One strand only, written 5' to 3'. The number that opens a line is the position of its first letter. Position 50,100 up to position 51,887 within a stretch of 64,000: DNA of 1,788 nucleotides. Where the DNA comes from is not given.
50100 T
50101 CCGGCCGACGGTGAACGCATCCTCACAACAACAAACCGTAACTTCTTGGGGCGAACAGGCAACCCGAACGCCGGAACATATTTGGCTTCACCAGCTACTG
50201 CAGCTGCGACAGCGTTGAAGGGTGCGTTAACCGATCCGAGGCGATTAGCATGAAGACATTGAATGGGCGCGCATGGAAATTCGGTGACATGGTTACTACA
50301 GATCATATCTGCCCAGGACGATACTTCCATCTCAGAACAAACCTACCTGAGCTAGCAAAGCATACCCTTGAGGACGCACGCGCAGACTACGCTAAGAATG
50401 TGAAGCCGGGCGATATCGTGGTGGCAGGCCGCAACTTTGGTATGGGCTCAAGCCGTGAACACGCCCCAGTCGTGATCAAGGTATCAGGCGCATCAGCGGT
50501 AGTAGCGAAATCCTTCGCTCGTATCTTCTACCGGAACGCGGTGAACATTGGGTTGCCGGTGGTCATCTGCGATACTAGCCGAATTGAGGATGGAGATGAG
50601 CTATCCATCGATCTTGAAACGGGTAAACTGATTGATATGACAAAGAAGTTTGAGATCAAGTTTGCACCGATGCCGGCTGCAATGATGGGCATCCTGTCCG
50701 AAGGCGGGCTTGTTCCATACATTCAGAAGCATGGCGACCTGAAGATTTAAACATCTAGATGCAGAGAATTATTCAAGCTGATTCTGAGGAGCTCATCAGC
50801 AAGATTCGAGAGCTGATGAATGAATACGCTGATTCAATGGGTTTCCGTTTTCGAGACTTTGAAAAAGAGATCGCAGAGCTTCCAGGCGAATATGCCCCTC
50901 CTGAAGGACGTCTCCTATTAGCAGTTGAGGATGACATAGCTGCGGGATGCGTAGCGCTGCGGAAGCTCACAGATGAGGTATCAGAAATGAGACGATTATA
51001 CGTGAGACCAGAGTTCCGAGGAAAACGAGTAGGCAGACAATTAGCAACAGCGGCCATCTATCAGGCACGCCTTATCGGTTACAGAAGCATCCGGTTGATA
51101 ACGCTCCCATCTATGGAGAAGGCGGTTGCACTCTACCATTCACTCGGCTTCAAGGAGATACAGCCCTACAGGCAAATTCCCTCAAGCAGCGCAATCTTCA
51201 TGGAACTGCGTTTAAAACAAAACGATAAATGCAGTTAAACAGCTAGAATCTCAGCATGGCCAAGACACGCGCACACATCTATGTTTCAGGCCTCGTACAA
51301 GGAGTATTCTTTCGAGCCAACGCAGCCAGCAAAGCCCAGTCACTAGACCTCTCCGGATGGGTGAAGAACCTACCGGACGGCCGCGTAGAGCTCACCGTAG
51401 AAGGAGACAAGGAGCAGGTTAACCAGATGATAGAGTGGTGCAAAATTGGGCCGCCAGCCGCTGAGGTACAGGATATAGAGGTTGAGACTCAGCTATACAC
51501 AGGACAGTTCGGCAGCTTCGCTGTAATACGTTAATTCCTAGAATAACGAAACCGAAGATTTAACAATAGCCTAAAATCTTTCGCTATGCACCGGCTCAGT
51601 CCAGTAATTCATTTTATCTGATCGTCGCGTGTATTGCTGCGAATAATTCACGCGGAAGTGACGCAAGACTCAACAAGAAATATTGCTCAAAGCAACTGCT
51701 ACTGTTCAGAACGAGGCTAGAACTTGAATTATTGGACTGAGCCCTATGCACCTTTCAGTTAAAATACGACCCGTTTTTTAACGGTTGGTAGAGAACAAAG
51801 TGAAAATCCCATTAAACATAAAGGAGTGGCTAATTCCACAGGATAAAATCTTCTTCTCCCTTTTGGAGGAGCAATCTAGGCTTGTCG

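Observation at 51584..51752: MITE copy B: same 151-bp family in opposite orientation, with a different 9-bp duplication, about 40 bp upstream of the DUF47-PiT phosphate operon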

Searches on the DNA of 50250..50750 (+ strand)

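Call 68: search_rna_families(sources=[L034, L049, L056, L073], threshold=gathering)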
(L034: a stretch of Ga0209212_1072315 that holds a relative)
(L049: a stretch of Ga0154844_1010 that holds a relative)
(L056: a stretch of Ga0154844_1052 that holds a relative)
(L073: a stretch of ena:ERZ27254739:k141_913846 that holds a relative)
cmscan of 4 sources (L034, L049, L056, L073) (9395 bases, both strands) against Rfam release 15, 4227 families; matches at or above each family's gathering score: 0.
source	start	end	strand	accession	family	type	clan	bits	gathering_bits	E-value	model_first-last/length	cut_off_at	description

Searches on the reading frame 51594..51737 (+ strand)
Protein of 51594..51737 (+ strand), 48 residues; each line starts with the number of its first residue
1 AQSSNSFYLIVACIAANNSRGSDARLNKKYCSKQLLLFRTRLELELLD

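Call 71: search_protein_families(library=pfam, proteins=[window:51594-51737:+], max_evalue=10)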
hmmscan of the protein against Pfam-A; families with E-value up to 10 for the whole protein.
seq(48 aa): 0 families

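Call 72: search_protein_families(library=phrogs, proteins=[window:51594-51737:+], max_evalue=10)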
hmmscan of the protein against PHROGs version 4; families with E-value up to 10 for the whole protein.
seq(48 aa): 0 families
